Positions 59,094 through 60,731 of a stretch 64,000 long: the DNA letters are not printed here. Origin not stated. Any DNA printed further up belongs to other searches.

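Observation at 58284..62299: Three-gene split glutamate-synthase-like cluster (amidotransferase / GXGXG / FMN) followed by a cyclophilin-like gene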

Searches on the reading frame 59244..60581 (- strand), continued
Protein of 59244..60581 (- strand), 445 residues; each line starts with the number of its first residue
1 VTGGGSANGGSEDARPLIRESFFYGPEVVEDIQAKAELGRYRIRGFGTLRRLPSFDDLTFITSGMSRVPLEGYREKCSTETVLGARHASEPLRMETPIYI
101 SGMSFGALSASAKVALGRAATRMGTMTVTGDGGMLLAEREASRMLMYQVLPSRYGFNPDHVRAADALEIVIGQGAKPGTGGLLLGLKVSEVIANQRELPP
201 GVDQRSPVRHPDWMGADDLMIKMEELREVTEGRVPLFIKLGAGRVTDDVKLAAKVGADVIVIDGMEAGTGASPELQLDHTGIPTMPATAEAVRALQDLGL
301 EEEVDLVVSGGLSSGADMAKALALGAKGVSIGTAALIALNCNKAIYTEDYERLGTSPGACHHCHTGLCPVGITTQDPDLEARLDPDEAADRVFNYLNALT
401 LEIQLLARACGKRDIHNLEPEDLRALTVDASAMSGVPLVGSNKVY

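Call 72: get_annotated_region(hit=H21, flank=7000)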
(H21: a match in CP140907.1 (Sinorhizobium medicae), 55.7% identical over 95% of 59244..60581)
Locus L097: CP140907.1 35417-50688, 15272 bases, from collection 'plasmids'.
description: Sinorhizobium medicae strain ml29 plasmid pSymB, complete sequence
organism: Sinorhizobium medicae (NCBI taxid 110321)
taxonomy: Bacteria; Pseudomonadota; Alphaproteobacteria; Hyphomicrobiales; Rhizobiaceae; Sinorhizobium; Sinorhizobium medicae
host: -; source: Medicago lupulina,whole organism; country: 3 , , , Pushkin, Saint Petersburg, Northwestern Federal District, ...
typing (MOB-suite, as given by PLSDB): mobilizable; relaxase MOBP,MOBP
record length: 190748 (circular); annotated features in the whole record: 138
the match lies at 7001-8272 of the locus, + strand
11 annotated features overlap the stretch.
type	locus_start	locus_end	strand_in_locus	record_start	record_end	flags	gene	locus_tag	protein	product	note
CDS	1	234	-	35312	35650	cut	-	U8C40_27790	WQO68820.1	hypothetical protein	-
CDS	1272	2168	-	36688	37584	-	istB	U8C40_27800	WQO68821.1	IS21-like element helper ATPase IstB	-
CDS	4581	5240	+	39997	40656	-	-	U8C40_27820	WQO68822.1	XRE family transcriptional regulator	-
CDS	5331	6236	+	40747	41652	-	-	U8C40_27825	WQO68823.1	glutamine amidotransferase family protein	-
CDS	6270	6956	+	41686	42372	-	-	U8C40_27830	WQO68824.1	GXGXG domain-containing protein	-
CDS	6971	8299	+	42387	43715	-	-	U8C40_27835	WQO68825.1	FMN-binding glutamate synthase family protein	-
CDS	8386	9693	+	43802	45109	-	glnT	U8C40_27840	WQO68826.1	type III glutamate--ammonia ligase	-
CDS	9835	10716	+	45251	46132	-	purU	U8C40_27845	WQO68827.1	formyltetrahydrofolate deformylase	-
CDS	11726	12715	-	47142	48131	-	-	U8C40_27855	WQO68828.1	IS5-like element ISRm33 family transposase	-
CDS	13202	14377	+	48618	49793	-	-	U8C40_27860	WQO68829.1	amino acid ABC transporter permease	-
CDS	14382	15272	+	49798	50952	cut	-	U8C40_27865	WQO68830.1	amino acid ABC transporter permease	-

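Call 75: find_homologous_proteins(query=window:59244-60581:-, max_evalue=1e-50)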
Query window:59244-60581:- (445 aa): 7999 proteins with E <= 1e-50 among 8000 candidates; the best 120 are listed.
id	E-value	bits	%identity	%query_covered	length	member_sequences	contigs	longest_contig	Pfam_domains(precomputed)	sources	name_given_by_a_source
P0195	4.9e-291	983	100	100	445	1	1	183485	PF01070.25,PF03060.22,PF01645.24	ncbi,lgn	-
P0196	2.3e-290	981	100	100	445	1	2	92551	PF01070.25,PF03060.22,PF01645.24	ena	-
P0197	9.1e-290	979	99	100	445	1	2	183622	PF01070.25,PF03060.22,PF01645.24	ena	-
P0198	1.3e-289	978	100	100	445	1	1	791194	PF01070.25,PF03060.22,PF01645.24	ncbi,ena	-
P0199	3.6e-289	977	99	100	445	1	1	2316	PF01070.25,PF03060.22,PF01645.24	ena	-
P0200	6.7e-289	976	99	100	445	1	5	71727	PF01070.25,PF03060.22,PF01645.24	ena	-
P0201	1.2e-287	972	98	100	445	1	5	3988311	PF01070.25,PF03060.22,PF01645.24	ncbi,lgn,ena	-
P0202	2.7e-287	971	98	100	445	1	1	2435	PF01070.25,PF03060.22,PF01645.24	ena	-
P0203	9.7e-287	969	98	100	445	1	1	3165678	PF01070.25,PF03060.22,PF01645.24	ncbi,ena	-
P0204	1.7e-281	952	96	100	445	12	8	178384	PF01070.25,PF03060.22,PF01645.24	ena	-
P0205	3.0e-270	915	93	98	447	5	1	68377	PF01070.25,PF03060.22,PF01645.24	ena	-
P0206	3.1e-268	908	92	99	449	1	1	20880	PF01070.25,PF03060.22,PF01645.24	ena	-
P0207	9.0e-262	887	87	99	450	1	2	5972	PF01070.25,PF03060.22,PF01645.24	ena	-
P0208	3.9e-259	878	88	98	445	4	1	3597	PF01070.25,PF03060.22,PF01645.24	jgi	jgi:glutamate synthase domain-containing protein 2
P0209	3.0e-257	872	87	99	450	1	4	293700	PF01070.25,PF03060.22,PF01645.24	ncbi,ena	-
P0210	1.7e-256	869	88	99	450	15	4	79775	PF01070.25,PF03060.22,PF01645.24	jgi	jgi:glutamate synthase domain-containing protein 2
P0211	3.2e-254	862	85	98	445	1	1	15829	PF01070.25,PF03060.22,PF01645.24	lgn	-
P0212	5.8e-254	861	85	98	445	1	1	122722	PF01070.25,PF03060.22,PF01645.24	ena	-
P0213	1.0e-253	860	85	98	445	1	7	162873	PF01070.25,PF03060.22,PF01645.24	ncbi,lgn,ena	-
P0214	1.7e-253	859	85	98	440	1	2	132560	PF01070.25,PF03060.22,PF01645.24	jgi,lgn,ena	-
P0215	1.1e-250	850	82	100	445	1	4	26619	PF01070.25,PF03060.22,PF01645.24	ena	-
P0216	1.1e-250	850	82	100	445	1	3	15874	PF01070.25,PF03060.22,PF01645.24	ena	-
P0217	1.3e-250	850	84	98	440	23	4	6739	PF01070.25,PF03060.22,PF01645.24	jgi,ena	-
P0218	1.4e-250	850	82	100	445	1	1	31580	PF01070.25,PF03060.22,PF01645.24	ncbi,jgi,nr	ncbi:MAG: FMN-binding glutamate synthase family protein [Dehalococcoidia bacterium]|nr:FMN-binding g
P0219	2.3e-250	849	84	98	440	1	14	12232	PF01070.25,PF03060.22,PF01645.24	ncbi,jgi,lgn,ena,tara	tara:strand:- start:508 stop:1830 length:1323 start_codon:yes stop_codon:yes gene_type:complete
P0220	2.9e-250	849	84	98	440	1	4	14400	PF01070.25,PF03060.22,PF01645.24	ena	-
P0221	4.7e-250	848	83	98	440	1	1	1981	PF01070.25,PF03060.22,PF01645.24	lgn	-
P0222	6.3e-250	848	82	100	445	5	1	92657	PF01070.25,PF03060.22,PF01645.24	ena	-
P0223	6.7e-249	844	82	100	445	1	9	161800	PF01070.25,PF03060.22,PF01645.24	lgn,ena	-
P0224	1.4e-248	843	83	98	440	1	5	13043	PF01070.25,PF03060.22,PF01645.24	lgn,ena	-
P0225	9.1e-248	841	81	100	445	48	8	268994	PF01070.25,PF03060.22,PF01645.24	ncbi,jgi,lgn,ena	-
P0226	1.0e-245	834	100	86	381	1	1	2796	PF01070.25,PF03060.22,PF01645.24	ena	-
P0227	6.5e-235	798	79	98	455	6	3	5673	PF01070.25,PF00478.32,PF03060.22,PF01645.24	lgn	-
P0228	9.7e-232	788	78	98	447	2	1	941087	PF01070.25,PF03060.22,PF01645.24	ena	-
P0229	5.2e-229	779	76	99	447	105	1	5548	PF01070.25,PF00478.32,PF03060.22,PF01645.24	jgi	jgi:glutamate synthase domain-containing protein 2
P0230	1.2e-228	777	76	99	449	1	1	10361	PF01070.25,PF00478.32,PF03060.22,PF01645.24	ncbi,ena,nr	ncbi:MAG: FMN-binding glutamate synthase family protein [Chloroflexi bacterium]|nr:FMN-binding gluta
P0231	1.3e-228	777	77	98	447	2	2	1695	PF01070.25,PF00478.32,PF03060.22,PF01645.24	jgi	jgi:glutamate synthase domain-containing protein 2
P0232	5.6e-228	775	75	99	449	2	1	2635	PF01070.25,PF00478.32,PF03060.22,PF01180.28,PF01645.24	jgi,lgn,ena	-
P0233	7.6e-227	772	76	98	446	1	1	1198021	PF01070.25,PF00478.32,PF03060.22,PF01645.24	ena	-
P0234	9.7e-227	771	77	97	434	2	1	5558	PF01070.25,PF00478.32,PF03060.22,PF01645.24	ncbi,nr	ncbi:MAG: FMN-binding glutamate synthase family protein [SAR202 cluster bacterium]|nr:FMN-binding gl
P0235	4.6e-226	769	76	98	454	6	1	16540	PF01070.25,PF00478.32,PF03060.22,PF01645.24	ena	-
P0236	7.7e-223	758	75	100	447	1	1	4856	PF01070.25,PF00478.32,PF03060.22,PF01645.24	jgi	jgi:glutamate synthase domain-containing protein 2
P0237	3.7e-222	756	75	99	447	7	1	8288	PF01070.25,PF00478.32,PF03060.22,PF01645.24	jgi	jgi:methylamine---glutamate N-methyltransferase subunit C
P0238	5.3e-219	746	76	96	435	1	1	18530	PF01070.25,PF00478.32,PF03060.22,PF01645.24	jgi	jgi:methylamine---glutamate N-methyltransferase subunit C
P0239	1.0e-218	745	76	96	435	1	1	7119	PF01070.25,PF00478.32,PF03060.22,PF01645.24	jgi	jgi:glutamate synthase domain-containing protein 2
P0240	1.0e-215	735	76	97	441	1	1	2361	PF01070.25,PF03060.22,PF01645.24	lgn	-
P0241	4.3e-214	730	74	96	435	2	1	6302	PF01070.25,PF00478.32,PF03060.22,PF01645.24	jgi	jgi:methylamine---glutamate N-methyltransferase subunit C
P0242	3.4e-202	690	70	96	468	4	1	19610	PF01070.25,PF00478.32,PF03060.22,PF01645.24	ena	-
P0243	1.1e-200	685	69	96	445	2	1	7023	PF01070.25,PF00478.32,PF03060.22,PF01645.24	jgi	jgi:glutamate synthase domain-containing protein 2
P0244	5.1e-200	683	70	96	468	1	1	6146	PF01070.25,PF00478.32,PF03060.22,PF01645.24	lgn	-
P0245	8.8e-200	682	71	96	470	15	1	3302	PF01070.25,PF03060.22,PF01645.24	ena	-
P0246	2.1e-199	681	69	96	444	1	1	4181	PF01070.25,PF00478.32,PF03060.22,PF01645.24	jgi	jgi:glutamate synthase domain-containing protein 2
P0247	2.9e-199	681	68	98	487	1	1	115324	PF01070.25,PF00478.32,PF03060.22,PF01645.24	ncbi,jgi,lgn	jgi:glutamate synthase domain-containing protein 2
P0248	4.7e-199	680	68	98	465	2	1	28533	PF01070.25,PF00478.32,PF03060.22,PF01645.24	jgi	jgi:methylamine---glutamate N-methyltransferase subunit C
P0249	6.0e-199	680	69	96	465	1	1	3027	PF01070.25,PF00478.32,PF03060.22,PF01645.24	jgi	jgi:methylamine---glutamate N-methyltransferase subunit C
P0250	6.6e-199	680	68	96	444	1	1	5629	PF01070.25,PF00478.32,PF03060.22,PF00977.28,PF01645.24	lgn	-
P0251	1.0e-198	679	69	97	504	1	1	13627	PF01070.25,PF00478.32,PF03060.22,PF01645.24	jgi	jgi:glutamate synthase domain-containing protein 2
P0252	1.4e-198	678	69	97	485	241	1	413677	PF01070.25,PF00478.32,PF03060.22,PF01645.24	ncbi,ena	-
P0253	1.4e-198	678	69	96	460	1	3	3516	PF01070.25,PF00478.32,PF03060.22,PF01645.24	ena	-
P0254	3.2e-198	677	69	96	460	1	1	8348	PF01070.25,PF00478.32,PF03060.22,PF01645.24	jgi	jgi:glutamate synthase domain-containing protein 2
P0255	4.2e-198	677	69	96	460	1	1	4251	PF01070.25,PF00478.32,PF03060.22,PF01645.24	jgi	jgi:glutamate synthase domain-containing protein 2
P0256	5.8e-198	676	69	95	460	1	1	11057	PF01070.25,PF00478.32,PF03060.22,PF01645.24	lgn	-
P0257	6.1e-198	676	69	97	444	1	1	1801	PF01070.25,PF00478.32,PF03060.22,PF01645.24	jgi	jgi:glutamate synthase domain-containing protein 2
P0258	7.2e-198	676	69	95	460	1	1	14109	PF01070.25,PF03060.22,PF01645.24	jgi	jgi:methylamine---glutamate N-methyltransferase subunit C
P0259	7.4e-198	676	69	96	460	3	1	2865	PF01070.25,PF00478.32,PF03060.22,PF01645.24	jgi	jgi:methylamine---glutamate N-methyltransferase subunit C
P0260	8.3e-198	676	67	99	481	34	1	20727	PF01070.25,PF00478.32,PF03060.22,PF01645.24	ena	-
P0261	1.2e-197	675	69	95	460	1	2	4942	PF01070.25,PF00478.32,PF03060.22,PF01645.24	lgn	-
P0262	1.3e-197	675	68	96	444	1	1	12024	PF01070.25,PF00478.32,PF03060.22,PF00977.28,PF01645.24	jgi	jgi:methylamine---glutamate N-methyltransferase subunit C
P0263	1.8e-197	675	69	95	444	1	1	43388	PF01070.25,PF00478.32,PF03060.22,PF01645.24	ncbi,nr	ncbi:MAG TPA: FMN-binding glutamate synthase family protein [Candidatus Dormibacteraeota bacterium]|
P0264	2.2e-197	675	68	96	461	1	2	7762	PF01070.25,PF00478.32,PF03060.22,PF01645.24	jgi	jgi:glutamate synthase domain-containing protein 2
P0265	2.2e-197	674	69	96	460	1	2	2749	PF01070.25,PF00478.32,PF03060.22,PF01645.24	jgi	jgi:glutamate synthase domain-containing protein 2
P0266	2.7e-197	674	69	96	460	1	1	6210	PF01070.25,PF00478.32,PF03060.22,PF01645.24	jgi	jgi:glutamate synthase domain-containing protein 2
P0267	3.0e-197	674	69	96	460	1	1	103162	PF01070.25,PF00478.32,PF03060.22,PF01645.24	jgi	jgi:methylamine---glutamate N-methyltransferase subunit C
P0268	3.0e-197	674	68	96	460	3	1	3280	PF01070.25,PF00478.32,PF03060.22,PF01645.24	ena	-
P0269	4.5e-197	673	70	95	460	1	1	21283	PF01070.25,PF00478.32,PF03060.22,PF01645.24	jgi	jgi:glutamate synthase domain-containing protein 2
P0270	5.3e-197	673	70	95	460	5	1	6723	PF01070.25,PF00478.32,PF03060.22,PF01645.24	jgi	-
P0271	6.3e-197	673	69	95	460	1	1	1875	PF01070.25,PF03060.22,PF01645.24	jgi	jgi:glutamate synthase domain-containing protein 2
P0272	7.4e-197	673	70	95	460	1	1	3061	PF01070.25,PF00478.32,PF03060.22,PF01645.24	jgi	-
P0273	7.6e-197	673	69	95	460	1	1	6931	PF01070.25,PF03060.22,PF01645.24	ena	-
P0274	8.4e-197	673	69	95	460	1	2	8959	PF01070.25,PF03060.22,PF01645.24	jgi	jgi:glutamate synthase domain-containing protein 2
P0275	1.0e-196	672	69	95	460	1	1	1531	PF01070.25,PF03060.22,PF01645.24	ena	-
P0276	1.0e-196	672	69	95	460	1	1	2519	PF01070.25,PF03060.22,PF01645.24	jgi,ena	-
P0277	1.2e-196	672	69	95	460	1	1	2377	PF01070.25,PF00478.32,PF03060.22,PF01645.24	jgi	jgi:glutamate synthase domain-containing protein 2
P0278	1.3e-196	672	69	95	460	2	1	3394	PF01070.25,PF03060.22,PF01645.24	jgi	jgi:methylamine---glutamate N-methyltransferase subunit C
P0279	1.4e-196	672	69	95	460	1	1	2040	PF01070.25,PF03060.22,PF01645.24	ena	-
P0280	1.5e-196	672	69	95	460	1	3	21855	PF01070.25,PF03060.22,PF01645.24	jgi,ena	jgi:glutamate synthase domain-containing protein 2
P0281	1.5e-196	672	69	95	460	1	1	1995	PF01070.25,PF03060.22,PF01645.24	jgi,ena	-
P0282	1.5e-196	672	69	95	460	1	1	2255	PF01070.25,PF00478.32,PF03060.22,PF01645.24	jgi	jgi:glutamate synthase domain-containing protein 2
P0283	1.5e-196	672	69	95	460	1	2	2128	PF01070.25,PF03060.22,PF01645.24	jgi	jgi:glutamate synthase domain-containing protein 2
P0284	1.6e-196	672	69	95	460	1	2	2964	PF01070.25,PF03060.22,PF01645.24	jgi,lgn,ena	-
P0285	1.6e-196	672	69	95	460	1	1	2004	PF01070.25,PF03060.22,PF01645.24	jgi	jgi:glutamate synthase domain-containing protein 2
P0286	1.6e-196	672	69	95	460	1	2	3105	PF01070.25,PF00478.32,PF03060.22,PF01645.24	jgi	jgi:glutamate synthase domain-containing protein 2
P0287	1.9e-196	671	68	96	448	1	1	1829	PF01070.25,PF00478.32,PF03060.22,PF01645.24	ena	-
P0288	1.9e-196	671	69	95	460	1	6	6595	PF01070.25,PF03060.22,PF01645.24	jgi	jgi:glutamate synthase domain-containing protein 2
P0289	2.0e-196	671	69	95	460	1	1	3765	PF01070.25,PF00478.32,PF03060.22,PF01645.24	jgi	jgi:methylamine---glutamate N-methyltransferase subunit C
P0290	2.2e-196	671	68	99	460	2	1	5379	PF01070.25,PF00478.32,PF03060.22,PF01645.24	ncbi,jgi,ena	-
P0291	2.3e-196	671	69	97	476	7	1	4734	PF01070.25,PF00478.32,PF03060.22,PF00977.28,PF01645.24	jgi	-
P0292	2.3e-196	671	70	96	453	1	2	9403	PF01070.25,PF00478.32,PF03060.22,PF01645.24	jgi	-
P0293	2.6e-196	671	69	95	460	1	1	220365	PF01070.25,PF03060.22,PF01645.24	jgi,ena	jgi:glutamate synthase domain-containing protein 2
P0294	2.7e-196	671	69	95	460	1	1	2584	PF01070.25,PF03060.22,PF01645.24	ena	-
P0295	2.7e-196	671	69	95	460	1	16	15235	PF01070.25,PF03060.22,PF01645.24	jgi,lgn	jgi:glutamate synthase domain-containing protein 2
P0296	2.7e-196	671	69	95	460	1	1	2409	PF01070.25,PF03060.22,PF01645.24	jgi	jgi:glutamate synthase domain-containing protein 2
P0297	3.0e-196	671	68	96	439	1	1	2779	PF01070.25,PF00478.32,PF03060.22,PF00977.28,PF01645.24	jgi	jgi:glutamate synthase domain-containing protein 2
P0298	3.1e-196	671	68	97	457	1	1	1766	PF01070.25,PF00478.32,PF03060.22,PF01645.24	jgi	jgi:glutamate synthase domain-containing protein 2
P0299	3.2e-196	671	68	97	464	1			PF01070.25,PF00478.32,PF03060.22,PF01645.24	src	-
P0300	3.2e-196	671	66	98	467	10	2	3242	PF01070.25,PF00478.32,PF03060.22,PF01645.24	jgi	jgi:methylamine---glutamate N-methyltransferase subunit C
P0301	3.3e-196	671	69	95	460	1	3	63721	PF01070.25,PF00478.32,PF03060.22,PF01645.24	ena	-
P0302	3.5e-196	671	69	96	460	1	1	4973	PF01070.25,PF00478.32,PF03060.22,PF01645.24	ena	-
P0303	3.6e-196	671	68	95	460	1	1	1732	PF01070.25,PF00478.32,PF03060.22,PF01645.24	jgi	jgi:methylamine---glutamate N-methyltransferase subunit C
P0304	3.8e-196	670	68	96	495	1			PF01070.25,PF00478.32,PF03060.22,PF01645.24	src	-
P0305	4.0e-196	670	69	95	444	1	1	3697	PF01070.25,PF03060.22,PF01645.24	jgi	jgi:glutamate synthase domain-containing protein 2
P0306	4.3e-196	670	69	95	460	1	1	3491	PF01070.25,PF03060.22,PF01645.24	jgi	jgi:glutamate synthase domain-containing protein 2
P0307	4.4e-196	670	69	95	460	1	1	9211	PF01070.25,PF00478.32,PF03060.22,PF01645.24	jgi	jgi:methylamine---glutamate N-methyltransferase subunit C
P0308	4.7e-196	670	69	95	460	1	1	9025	PF01070.25,PF03060.22,PF01645.24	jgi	jgi:methylamine---glutamate N-methyltransferase subunit C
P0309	4.9e-196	670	67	98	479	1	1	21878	PF01070.25,PF03060.22,PF01645.24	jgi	jgi:glutamate synthase domain-containing protein 2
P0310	7.7e-196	669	67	97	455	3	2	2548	PF01070.25,PF00478.32,PF03060.22,PF01645.24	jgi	jgi:methylamine---glutamate N-methyltransferase subunit C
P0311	8.0e-196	669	69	95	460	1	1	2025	PF01070.25,PF03060.22,PF01645.24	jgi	jgi:glutamate synthase domain-containing protein 2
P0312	8.5e-196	669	66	98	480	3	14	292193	PF01070.25,PF00478.32,PF03060.22,PF01645.24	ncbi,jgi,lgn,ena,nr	ncbi:MAG TPA: FMN-binding glutamate synthase family protein [Ktedonobacteraceae bacterium]|jgi:gluta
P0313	8.8e-196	669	67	96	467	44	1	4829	PF01070.25,PF00478.32,PF03060.22,PF01645.24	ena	-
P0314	1.1e-195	669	69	96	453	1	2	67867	PF01070.25,PF00478.32,PF03060.22,PF01645.24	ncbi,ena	-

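Call 76: find_encoding_contigs(protein=P0252, flank=9000, max_places=1)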
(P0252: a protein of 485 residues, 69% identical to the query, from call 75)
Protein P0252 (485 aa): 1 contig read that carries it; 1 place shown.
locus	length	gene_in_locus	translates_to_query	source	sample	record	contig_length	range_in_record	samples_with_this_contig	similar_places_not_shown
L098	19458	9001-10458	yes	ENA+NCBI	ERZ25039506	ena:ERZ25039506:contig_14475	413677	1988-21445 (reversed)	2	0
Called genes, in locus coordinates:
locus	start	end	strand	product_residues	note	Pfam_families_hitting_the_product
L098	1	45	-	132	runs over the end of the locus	PF09579:Spore_YtfJ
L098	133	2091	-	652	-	PF00069:Pkinase, PF07714:PK_Tyr_Ser-Thr, PF03109:ABC1 (weak)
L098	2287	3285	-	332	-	PF02481:DNA_processg_A, PF18306:LDcluster4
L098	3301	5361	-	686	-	PF00270:DEAD, PF04851:ResIII, PF00271:Helicase_C, PF00156:Pribosyltran (weak)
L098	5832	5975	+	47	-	-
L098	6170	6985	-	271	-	-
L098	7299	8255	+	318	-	PF13522:GATase_6, PF13537:GATase_7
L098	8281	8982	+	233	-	PF01493:GXGXG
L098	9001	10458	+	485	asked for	PF01645:Glu_synthase, PF00478:IMPDH (faint), PF01070:FMN_dh, PF03060:NMO (weak)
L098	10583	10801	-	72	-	PF15970:HicB-like_2 (weak), PF15919:HicB_lk_antitox, PF21748:UPF0150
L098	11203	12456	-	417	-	PF00871:Acetate_kinase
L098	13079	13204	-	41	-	-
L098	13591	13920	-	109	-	PF12728:HTH_17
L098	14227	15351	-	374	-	PF14659:Phage_int_SAM_3, PF00589:Phage_integrase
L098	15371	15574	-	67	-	PF12728:HTH_17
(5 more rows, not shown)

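Call 77: find_encoding_contigs(protein=P0312, flank=9000, max_places=1)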
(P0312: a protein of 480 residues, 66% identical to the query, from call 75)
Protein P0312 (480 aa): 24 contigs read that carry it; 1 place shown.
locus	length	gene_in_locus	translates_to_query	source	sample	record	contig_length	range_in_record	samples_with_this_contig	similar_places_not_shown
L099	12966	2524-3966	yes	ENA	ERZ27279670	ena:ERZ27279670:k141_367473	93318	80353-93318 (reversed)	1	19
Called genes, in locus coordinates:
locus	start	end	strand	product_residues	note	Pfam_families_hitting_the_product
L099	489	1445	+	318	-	PF13522:GATase_6, PF13537:GATase_7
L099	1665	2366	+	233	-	PF01493:GXGXG (weak)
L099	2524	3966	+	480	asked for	PF01645:Glu_synthase, PF01070:FMN_dh, PF00478:IMPDH (faint), PF03060:NMO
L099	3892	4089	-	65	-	-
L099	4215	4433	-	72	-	PF15970:HicB-like_2 (weak), PF15919:HicB_lk_antitox, PF21748:UPF0150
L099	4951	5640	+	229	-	-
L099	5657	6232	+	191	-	PF27765:UCP032817-like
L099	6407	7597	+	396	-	PF00890:FAD_binding_2 (weak), PF01266:DAO, PF01494:FAD_binding_3 (faint), PF01946:Thi4 (faint), PF03486:HI0933_like (faint), PF07992:Pyr_redox_2 (faint)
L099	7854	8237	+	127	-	PF04126:Cyclophil_like, PF12903:DUF3830, PF18050:Cyclophil_like2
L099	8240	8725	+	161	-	-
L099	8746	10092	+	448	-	PF03951:Gln-synt_N (weak), PF00120:Gln-synt_C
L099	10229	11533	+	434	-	-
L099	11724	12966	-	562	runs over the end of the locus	PF00324:AA_permease, PF13520:AA_permease_2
